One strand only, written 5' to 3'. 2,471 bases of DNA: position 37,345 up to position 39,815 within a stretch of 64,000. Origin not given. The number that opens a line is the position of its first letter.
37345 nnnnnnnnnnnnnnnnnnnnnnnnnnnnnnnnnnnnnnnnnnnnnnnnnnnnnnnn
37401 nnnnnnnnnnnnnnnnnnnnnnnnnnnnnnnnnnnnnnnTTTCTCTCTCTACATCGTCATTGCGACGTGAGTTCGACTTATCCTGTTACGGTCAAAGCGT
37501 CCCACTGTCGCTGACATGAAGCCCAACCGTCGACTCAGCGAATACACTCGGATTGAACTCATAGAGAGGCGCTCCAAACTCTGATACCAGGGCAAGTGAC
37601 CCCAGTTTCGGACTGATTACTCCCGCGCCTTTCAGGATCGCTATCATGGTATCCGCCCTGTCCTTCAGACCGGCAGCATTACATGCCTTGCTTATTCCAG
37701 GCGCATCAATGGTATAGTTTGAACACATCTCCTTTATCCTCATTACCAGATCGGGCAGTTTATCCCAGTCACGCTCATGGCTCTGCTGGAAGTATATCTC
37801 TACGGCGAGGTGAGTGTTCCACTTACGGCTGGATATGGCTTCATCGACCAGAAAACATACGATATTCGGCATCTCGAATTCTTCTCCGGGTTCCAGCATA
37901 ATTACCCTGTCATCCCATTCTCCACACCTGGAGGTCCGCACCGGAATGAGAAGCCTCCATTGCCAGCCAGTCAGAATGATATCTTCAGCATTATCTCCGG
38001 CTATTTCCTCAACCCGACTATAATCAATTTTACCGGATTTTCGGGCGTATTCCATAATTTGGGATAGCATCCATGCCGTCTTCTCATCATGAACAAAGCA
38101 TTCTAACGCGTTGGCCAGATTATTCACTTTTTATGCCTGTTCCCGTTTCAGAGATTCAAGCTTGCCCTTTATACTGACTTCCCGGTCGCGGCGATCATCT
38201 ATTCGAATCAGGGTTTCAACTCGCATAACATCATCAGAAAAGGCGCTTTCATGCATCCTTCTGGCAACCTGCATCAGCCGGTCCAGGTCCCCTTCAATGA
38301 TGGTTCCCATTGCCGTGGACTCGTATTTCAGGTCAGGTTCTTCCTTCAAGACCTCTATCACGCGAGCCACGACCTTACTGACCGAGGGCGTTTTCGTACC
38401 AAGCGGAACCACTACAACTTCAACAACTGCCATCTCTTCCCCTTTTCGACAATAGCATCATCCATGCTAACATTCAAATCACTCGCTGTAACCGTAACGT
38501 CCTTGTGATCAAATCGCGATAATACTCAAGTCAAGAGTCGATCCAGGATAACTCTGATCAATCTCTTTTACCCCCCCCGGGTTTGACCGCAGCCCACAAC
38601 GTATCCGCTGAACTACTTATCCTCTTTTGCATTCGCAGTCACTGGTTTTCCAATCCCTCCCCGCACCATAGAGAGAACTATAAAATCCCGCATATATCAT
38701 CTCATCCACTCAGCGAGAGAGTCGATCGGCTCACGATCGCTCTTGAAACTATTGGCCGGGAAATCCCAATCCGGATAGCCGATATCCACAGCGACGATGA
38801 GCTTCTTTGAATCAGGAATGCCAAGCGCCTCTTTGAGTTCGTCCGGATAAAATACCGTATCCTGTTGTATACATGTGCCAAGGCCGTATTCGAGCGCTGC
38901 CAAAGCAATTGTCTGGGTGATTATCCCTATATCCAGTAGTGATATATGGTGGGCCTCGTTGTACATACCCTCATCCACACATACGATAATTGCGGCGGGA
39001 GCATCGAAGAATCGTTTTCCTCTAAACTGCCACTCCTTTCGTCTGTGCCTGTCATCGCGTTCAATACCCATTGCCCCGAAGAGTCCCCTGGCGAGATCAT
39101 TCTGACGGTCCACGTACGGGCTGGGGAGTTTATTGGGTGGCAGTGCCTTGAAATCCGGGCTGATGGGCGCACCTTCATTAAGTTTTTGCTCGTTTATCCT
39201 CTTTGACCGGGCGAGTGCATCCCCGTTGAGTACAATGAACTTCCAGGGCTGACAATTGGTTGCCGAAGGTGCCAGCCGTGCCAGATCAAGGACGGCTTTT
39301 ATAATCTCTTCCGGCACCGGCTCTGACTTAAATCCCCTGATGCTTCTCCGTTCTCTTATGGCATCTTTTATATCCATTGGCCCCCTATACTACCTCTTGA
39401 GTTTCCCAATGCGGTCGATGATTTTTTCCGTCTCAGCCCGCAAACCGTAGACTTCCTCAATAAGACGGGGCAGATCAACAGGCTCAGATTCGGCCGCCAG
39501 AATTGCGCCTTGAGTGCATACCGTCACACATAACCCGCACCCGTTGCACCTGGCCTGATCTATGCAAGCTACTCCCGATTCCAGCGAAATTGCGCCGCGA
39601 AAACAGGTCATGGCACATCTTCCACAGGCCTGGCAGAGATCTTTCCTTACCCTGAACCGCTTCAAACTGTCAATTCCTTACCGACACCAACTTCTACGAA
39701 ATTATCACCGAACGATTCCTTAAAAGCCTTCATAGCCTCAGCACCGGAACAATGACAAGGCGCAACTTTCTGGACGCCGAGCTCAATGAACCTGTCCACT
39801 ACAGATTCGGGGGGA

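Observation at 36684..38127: Tandem, strongly diverged paralogous proteins of unknown family with a tiny acidic ORF between them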

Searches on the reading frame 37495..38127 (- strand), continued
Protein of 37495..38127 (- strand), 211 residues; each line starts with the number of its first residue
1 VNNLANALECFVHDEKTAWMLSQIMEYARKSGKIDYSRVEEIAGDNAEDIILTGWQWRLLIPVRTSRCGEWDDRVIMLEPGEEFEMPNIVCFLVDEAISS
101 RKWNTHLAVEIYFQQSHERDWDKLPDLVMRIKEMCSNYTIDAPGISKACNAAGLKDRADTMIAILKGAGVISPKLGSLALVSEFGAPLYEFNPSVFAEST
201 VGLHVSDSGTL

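Call 70: search_protein_families(library=ncbifam, proteins=[L085:1110-1880:+, L014:6660-7430:+, L081:5165-5923:+, L052:890-1693:+, L022:5324-5980:+, L055:708-1355:+, L052:1680-1892:+, L012:557-1552:+], max_evalue=0.00001)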
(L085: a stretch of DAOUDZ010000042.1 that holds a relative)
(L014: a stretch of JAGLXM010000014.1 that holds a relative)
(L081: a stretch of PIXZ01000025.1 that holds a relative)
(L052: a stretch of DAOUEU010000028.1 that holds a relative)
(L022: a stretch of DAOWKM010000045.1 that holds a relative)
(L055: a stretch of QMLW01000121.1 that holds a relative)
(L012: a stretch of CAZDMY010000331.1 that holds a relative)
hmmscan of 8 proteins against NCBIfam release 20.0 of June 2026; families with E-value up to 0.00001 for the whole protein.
L085:1110-1880:+ (257 aa): 4 families
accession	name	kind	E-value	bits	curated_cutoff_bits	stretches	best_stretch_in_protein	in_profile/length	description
TIGR01969.1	minD_arch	subfamily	2.4e-09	36.7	201.75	1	89-244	69-226/251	cell division ATPase MinD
TIGR01968.1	minD_bact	equivalog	4.6e-09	36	212.9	1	91-181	73-164/261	septum site-determining protein MinD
TIGR03371.1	cellulose_yhjQ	equivalog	1e-07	31.7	157.85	0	6-53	6-56/246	cellulose biosynthesis protein BcsQ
NF041546.1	ParA_partition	equivalog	1.6e-07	31.1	180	0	7-48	5-49/203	ParA family partition ATPase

L014:6660-7430:+ (257 aa): 13 families
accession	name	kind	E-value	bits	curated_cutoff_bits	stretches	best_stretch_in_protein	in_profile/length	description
TIGR01969.1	minD_arch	subfamily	1.5e-13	50.5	201.75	1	5-37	6-38/251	cell division ATPase MinD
NF041546.1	ParA_partition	equivalog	1.7e-11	44.1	180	1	5-43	5-43/203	ParA family partition ATPase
TIGR03371.1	cellulose_yhjQ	equivalog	9.8e-11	41.6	157.85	1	4-57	5-59/246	cellulose biosynthesis protein BcsQ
TIGR01968.1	minD_bact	equivalog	3.7e-10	39.6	212.9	1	5-37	7-39/261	septum site-determining protein MinD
TIGR00345.1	GET3_arsA_TRC40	subfamily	7.9e-08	32.2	135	1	5-47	2-44/299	TRC40/GET3/ArsA family transport-energizing ATPase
TIGR03453.1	partition_RepA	equivalog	3e-07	29.6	348.45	1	7-53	112-158/387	plasmid partitioning protein RepA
NF053621.1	ATPseBagBMYCTU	equivalog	3.3e-07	29.7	521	1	5-48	17-60/371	ATPase BagB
NF041136.1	MrpORP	equivalog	3.7e-07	29.7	450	1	4-46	10-53/365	iron-sulfur cluster carrier protein MrpORP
TIGR03815.1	CpaE_hom_Actino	equivalog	7.7e-07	28.5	154.45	0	5-40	117-152/340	septum site-determining protein Ssd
TIGR04291.1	arsen_driv_ArsA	equivalog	9.7e-07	27.9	650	1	6-47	9-50/565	arsenical pump-driving ATPase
TIGR01287.1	nifH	equivalog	2e-06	27.4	394.35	0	2-44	2-44/275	nitrogenase iron protein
NF053622.1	ATPseBagAMYCTU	equivalog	3.6e-06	26.7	400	1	5-49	12-56/325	ATPase BagA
NF033200.1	F430_CfbC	exception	5.5e-06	25.9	402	1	2-44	2-44/260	Ni-sirohydrochlorin a,c-diamide reductive cyclase ATP-dependent reductase subunit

L081:5165-5923:+ (253 aa): 5 families
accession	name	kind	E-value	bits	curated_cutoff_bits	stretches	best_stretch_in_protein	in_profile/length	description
NF041546.1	ParA_partition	equivalog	1.6e-06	27.8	180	0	7-38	7-39/203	ParA family partition ATPase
NF041136.1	MrpORP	equivalog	2.3e-06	27.1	450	0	4-51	10-58/365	iron-sulfur cluster carrier protein MrpORP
TIGR01969.1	minD_arch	subfamily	5.2e-06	25.8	201.75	0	4-49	5-51/251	cell division ATPase MinD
TIGR01968.1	minD_bact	equivalog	6.1e-06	25.8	212.9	0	4-37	6-40/261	septum site-determining protein MinD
TIGR03371.1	cellulose_yhjQ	equivalog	9.5e-06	25.3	157.85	0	3-41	4-44/246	cellulose biosynthesis protein BcsQ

L052:890-1693:+ (268 aa): 7 families
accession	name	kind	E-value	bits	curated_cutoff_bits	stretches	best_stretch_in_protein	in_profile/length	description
TIGR01969.1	minD_arch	subfamily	6.5e-18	64.8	201.75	2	143-243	110-210/251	cell division ATPase MinD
NF041546.1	ParA_partition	equivalog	2.2e-10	40.4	180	1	7-42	7-42/203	ParA family partition ATPase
TIGR01968.1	minD_bact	equivalog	1.3e-09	37.8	212.9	0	135-245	106-219/261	septum site-determining protein MinD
NF041136.1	MrpORP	equivalog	3.7e-09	36.3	450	0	5-53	11-59/365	iron-sulfur cluster carrier protein MrpORP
TIGR03371.1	cellulose_yhjQ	equivalog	8.2e-07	28.7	157.85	0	3-40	4-42/246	cellulose biosynthesis protein BcsQ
TIGR00455.1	apsK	equivalog_domain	6.4e-06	26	138.7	1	4-51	22-69/184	adenylyl-sulfate kinase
TIGR03815.1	CpaE_hom_Actino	equivalog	9.5e-06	25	154.45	0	5-53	117-165/340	septum site-determining protein Ssd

L022:5324-5980:+ (219 aa): 24 families
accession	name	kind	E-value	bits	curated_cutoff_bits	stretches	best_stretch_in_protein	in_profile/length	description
NF008823.0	PRK11873.1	subfamily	4.3e-20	72.3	263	1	41-196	73-226/272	arsenite methyltransferase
NF001244.0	PRK00216.1-5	equivalog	1e-19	70.8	216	1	15-155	18-159/236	bifunctional demethylmenaquinone methyltransferase/2-methoxy-6-polyprenyl-1,4-benzoquinol methylase UbiE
TIGR01934.1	MenG_MenH_UbiE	subfamily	3.6e-19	68.9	158.35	1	15-155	9-147/223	ubiquinone/menaquinone biosynthesis methyltransferase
NF043040.1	corrin_prot_MT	hypoth_equivalog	2.8e-18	66.1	180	1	16-211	13-214/216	corrinoid protein-associated methyltransferase CpaM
NF001243.0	PRK00216.1-4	equivalog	4.2e-16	59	235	1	17-151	19-153/237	demethylmenaquinone methyltransferase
TIGR02752.1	MenG_heptapren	equivalog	2.1e-15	56.9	419.85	1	17-154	17-154/231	demethylmenaquinone methyltransferase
NF041536.1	ArsM_DUF2284_UU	exception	2.2e-15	56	575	1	43-152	74-183/459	arsenite methyltransferase/DUF2284 domain selenoprotein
NF001240.0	PRK00216.1-1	equivalog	2.5e-15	56.2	378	1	15-154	33-173/251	bifunctional demethylmenaquinone methyltransferase/2-methoxy-6-polyprenyl-1,4-benzoquinol methylase UbiE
NF041537.1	ArsM_AhpD_UU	exception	3.4e-15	55.7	510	1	43-151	74-182/345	arsenite methyltransferase/AhpD domain selenoprotein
NF047649.1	MTase_UXPK_star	exception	1.3e-14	53.9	460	1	43-151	75-183/283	methyltransferase/UXPK-star double selenoprotein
NF052510.1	methyltran_MpqE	exception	1.4e-14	54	335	1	15-153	16-155/234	methyl-plastoquinone biosynthesis methyltransferase MpqE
NF001242.0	PRK00216.1-3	equivalog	2.3e-13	50.2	351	1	15-157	38-183/258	bifunctional demethylmenaquinone methyltransferase/2-methoxy-6-polyprenyl-1,4-benzoquinol methylase UbiE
NF001241.0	PRK00216.1-2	equivalog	5.5e-13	49.1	327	1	15-153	21-151/231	demethylmenaquinone methyltransferase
TIGR04364.1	methyltran_FxLD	equivalog_domain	6.7e-11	41.9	320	1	36-89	73-125/394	methyltransferase, FxLD system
NF038261.1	rhodoquin_RquA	equivalog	1.6e-10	41.1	175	1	21-191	27-195/218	rhodoquinone biosynthesis methyltransferase RquA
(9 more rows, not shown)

L055:708-1355:+ (216 aa): 0 families

L052:1680-1892:+ (71 aa): 0 families

L012:557-1552:+ (332 aa): 62 families (the best 25 are shown)
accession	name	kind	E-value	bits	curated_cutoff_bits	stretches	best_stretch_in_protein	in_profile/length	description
TIGR01292.1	TRX_reduct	equivalog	3.2e-76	256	343.45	1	5-304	2-300/300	thioredoxin-disulfide reductase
TIGR03143.1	AhpF_homolog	hypoth_equivalog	3.6e-56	190.9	687.65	1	5-313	6-317/555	putative alkyl hydroperoxide reductase F subunit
TIGR03140.1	AhpF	equivalog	1.1e-49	169.4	502.9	1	2-304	211-512/515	alkyl hydroperoxide reductase subunit F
NF007614.0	PRK10262.1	equivalog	1.3e-30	106.6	644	1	5-304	8-314/321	thioredoxin-disulfide reductase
TIGR04018.1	Bthiol_YpdA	hypoth_equivalog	2.9e-30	105.2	339.9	1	85-283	92-292/316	YpdA family putative bacillithiol disulfide reductase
NF009410.0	PRK12771.1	subfamily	2.8e-22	79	516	1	4-311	139-452/566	NAD(P)-binding protein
TIGR01350.1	lipoamide_DH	equivalog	5.2e-21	74.9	408.8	1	94-291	118-320/461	dihydrolipoyl dehydrogenase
NF009409.0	PRK12770.1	subfamily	5.4e-21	75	343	1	3-311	18-357/360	putative glutamate synthase subunit beta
NF004943.0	PRK06292.2-1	equivalog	3e-20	72.4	432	1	83-285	107-313/456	dihydrolipoyl dehydrogenase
NF003437.0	PRK04965.1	equivalog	2e-19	69.9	392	1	83-279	78-274/378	NADH:flavorubredoxin reductase NorW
NF009454.0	PRK12814.1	equivalog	1.6e-18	66.5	916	1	5-315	195-512/657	putative NADPH-dependent glutamate synthase small subunit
TIGR03385.1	CoA_CoA_reduc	equivalog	2.6e-17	62.8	578.8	1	6-288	2-291/439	CoA-disulfide reductase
TIGR02053.1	MerA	equivalog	9.3e-17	61.1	454.45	1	94-298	118-326/465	mercury(II) reductase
NF004945.0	PRK06292.2-3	equivalog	2.1e-16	59.9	494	1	92-282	117-307/457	dihydrolipoyl dehydrogenase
NF040505.1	ArsO_flavin_mono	equivalog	6.3e-16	58.7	425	1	84-164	98-180/346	ArsO family NAD(P)H-dependent flavin-containing monooxygenase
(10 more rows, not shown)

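Call 80: search_protein_families(library=padloc, proteins=[window:37495-38127:-], max_evalue=0.01)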
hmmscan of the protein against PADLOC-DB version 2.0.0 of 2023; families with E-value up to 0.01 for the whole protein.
window:37495-38127:- (211 aa): 0 families

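Call 81: search_protein_families(library=phrogs, proteins=[window:37495-38127:-], max_evalue=0.01)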
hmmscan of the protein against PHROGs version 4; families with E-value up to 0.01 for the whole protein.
window:37495-38127:- (211 aa): 0 families

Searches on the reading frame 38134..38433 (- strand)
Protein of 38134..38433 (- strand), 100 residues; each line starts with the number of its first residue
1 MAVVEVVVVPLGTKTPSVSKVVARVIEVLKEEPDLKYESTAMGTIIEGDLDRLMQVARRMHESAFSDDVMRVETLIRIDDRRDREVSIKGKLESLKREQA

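Call 4: search_protein_families(library=pfam, proteins=[window:38134-38433:-], max_evalue=1)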
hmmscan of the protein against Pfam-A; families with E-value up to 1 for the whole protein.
window:38134-38433:- (100 aa): 1 family
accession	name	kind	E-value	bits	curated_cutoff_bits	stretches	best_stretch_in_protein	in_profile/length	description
PF01910.22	Thiamine_BP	-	3.7e-31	107.4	24.9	1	4-95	1-91/92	Thiamine-binding protein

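Call 5: search_protein_families(library=ncbifam, proteins=[window:38134-38433:-], max_evalue=1)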
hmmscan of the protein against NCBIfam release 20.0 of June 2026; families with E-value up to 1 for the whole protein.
window:38134-38433:- (100 aa): 2 families
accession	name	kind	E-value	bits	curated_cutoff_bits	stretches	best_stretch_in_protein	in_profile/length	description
TIGR00106.1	TIGR00106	hypoth_equivalog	9.1e-30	103.2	54.7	1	3-96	2-94/97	MTH1187 family thiamine-binding protein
TIGR03272.1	methan_mark_6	hypoth_equivalog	0.064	13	125.95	1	27-63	17-53/132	methanogenesis marker 6 protein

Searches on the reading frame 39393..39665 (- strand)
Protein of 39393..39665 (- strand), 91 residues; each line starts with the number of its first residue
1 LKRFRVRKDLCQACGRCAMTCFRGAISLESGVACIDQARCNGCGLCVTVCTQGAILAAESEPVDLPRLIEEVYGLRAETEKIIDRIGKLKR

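Call 52: search_protein_families(library=pfam, proteins=[window:39393-39665:-], max_evalue=0.0001)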
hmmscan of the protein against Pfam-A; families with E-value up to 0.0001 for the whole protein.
window:39393-39665:- (91 aa): 9 families
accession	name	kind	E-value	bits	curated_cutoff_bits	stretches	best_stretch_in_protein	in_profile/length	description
PF00037.32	Fer4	-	5.5e-12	45.4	21.1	2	35-55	3-23/24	4Fe-4S binding domain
PF12837.12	Fer4_6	-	4.1e-09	36.4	25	0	35-55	4-24/24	4Fe-4S binding domain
PF13484.11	Fer4_16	-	1.9e-07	32.2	30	0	39-82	1-40/66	4Fe-4S double cluster binding domain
PF12838.12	Fer4_7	-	1.1e-06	29.5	27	1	11-54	2-52/52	4Fe-4S dicluster domain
PF25160.1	LdpA_Fe-S-bd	-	4.1e-06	26.9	27.6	0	35-58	23-46/49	LdpA Fe-S cluster-binding domain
PF14697.11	Fer4_21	-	1.3e-05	25.7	35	1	6-51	3-52/59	4Fe-4S dicluster domain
PF12797.12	Fer4_2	-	1.5e-05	25.1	24.5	0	34-50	4-20/22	4Fe-4S binding domain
PF13183.11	Fer4_8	-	2.9e-05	25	27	0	39-54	4-16/68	4Fe-4S dicluster domain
PF13187.11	Fer4_9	-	7.7e-05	23.1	27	0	11-55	2-52/52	4Fe-4S dicluster domain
